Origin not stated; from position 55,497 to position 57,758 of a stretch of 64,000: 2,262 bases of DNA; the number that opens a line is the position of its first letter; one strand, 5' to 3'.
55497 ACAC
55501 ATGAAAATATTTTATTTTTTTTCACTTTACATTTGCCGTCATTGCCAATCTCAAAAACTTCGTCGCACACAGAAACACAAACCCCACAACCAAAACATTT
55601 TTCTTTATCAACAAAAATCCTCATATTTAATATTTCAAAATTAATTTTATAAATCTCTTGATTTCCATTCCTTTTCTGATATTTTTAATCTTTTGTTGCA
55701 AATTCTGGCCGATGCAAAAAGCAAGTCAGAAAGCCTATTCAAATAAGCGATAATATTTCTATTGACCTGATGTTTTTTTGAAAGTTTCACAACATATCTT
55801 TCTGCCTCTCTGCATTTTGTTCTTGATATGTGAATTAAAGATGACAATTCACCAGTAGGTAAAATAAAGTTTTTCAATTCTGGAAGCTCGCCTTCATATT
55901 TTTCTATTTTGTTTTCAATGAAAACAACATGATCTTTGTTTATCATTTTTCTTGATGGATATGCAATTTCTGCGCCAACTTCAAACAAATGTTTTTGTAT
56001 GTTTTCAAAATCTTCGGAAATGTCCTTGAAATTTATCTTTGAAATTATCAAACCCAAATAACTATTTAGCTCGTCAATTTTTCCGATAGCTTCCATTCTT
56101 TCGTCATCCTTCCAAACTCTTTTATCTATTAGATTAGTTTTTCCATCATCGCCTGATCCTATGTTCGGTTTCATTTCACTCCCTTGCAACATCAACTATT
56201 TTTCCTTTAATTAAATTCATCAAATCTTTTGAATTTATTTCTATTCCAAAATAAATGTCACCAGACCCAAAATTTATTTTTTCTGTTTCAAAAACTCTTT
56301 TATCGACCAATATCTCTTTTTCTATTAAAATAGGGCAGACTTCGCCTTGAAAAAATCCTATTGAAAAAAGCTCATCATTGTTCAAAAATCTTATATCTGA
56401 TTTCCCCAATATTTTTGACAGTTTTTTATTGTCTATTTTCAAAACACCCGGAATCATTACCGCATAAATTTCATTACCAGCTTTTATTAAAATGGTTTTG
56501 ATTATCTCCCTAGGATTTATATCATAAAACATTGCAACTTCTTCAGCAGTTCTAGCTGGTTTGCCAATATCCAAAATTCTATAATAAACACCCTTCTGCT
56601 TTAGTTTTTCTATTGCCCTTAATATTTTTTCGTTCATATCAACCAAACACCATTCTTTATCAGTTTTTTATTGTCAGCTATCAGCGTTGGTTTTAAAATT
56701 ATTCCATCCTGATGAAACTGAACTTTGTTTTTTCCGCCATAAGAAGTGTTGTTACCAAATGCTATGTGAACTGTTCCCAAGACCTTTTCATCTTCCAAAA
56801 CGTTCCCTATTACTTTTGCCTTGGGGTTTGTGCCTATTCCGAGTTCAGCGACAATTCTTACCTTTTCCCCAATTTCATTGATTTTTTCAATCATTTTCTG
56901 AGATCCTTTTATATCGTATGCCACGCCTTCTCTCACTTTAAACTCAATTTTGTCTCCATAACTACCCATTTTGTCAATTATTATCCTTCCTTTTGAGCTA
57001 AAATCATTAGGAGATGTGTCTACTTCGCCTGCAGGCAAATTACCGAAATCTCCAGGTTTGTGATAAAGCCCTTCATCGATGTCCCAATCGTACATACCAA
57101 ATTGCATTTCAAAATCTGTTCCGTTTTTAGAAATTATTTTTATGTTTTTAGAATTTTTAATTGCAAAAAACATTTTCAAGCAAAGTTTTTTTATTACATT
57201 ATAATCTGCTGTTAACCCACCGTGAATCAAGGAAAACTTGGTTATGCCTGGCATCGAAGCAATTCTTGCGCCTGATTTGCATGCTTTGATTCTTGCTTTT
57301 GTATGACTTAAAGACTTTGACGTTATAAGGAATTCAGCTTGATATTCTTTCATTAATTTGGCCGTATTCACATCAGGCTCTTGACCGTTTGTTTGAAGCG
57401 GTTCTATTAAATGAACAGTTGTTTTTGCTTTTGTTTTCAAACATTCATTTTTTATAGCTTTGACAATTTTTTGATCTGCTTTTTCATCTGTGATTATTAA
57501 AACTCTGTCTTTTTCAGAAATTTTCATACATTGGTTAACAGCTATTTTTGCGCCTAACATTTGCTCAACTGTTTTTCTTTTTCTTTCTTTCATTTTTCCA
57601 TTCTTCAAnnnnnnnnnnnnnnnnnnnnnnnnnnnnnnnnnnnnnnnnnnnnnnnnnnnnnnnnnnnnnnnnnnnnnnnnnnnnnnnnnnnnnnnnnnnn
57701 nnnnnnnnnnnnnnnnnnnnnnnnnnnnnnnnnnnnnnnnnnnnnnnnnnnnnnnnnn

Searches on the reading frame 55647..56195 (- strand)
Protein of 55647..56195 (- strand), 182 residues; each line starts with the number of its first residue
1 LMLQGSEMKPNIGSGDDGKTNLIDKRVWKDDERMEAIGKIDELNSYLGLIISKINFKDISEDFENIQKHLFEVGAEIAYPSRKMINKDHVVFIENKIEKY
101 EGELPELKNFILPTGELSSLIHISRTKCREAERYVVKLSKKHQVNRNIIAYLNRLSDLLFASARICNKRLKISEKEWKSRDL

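Call 61: search_protein_families(library=pfam, proteins=[window:55647-56195:-], max_evalue=0.00001)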
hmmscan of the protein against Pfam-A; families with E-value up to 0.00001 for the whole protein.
window:55647-56195:- (182 aa): 1 family
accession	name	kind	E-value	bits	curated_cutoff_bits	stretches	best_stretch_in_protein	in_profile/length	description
PF01923.23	Cob_adeno_trans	-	4.3e-49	167.3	24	1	14-165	5-170/171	Cobalamin adenosyltransferase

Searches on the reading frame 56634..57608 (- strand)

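Call 61: search_protein_families(library=pfam, proteins=[window:56634-57608:-], max_evalue=0.00001)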
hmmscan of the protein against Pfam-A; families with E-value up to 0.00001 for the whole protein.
window:56634-57608:- (324 aa): 1 family
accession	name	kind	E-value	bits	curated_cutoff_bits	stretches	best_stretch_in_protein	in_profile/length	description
PF02073.20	Peptidase_M29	-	2.3e-09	37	27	1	151-290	202-352/406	Thermophilic metalloprotease (M29)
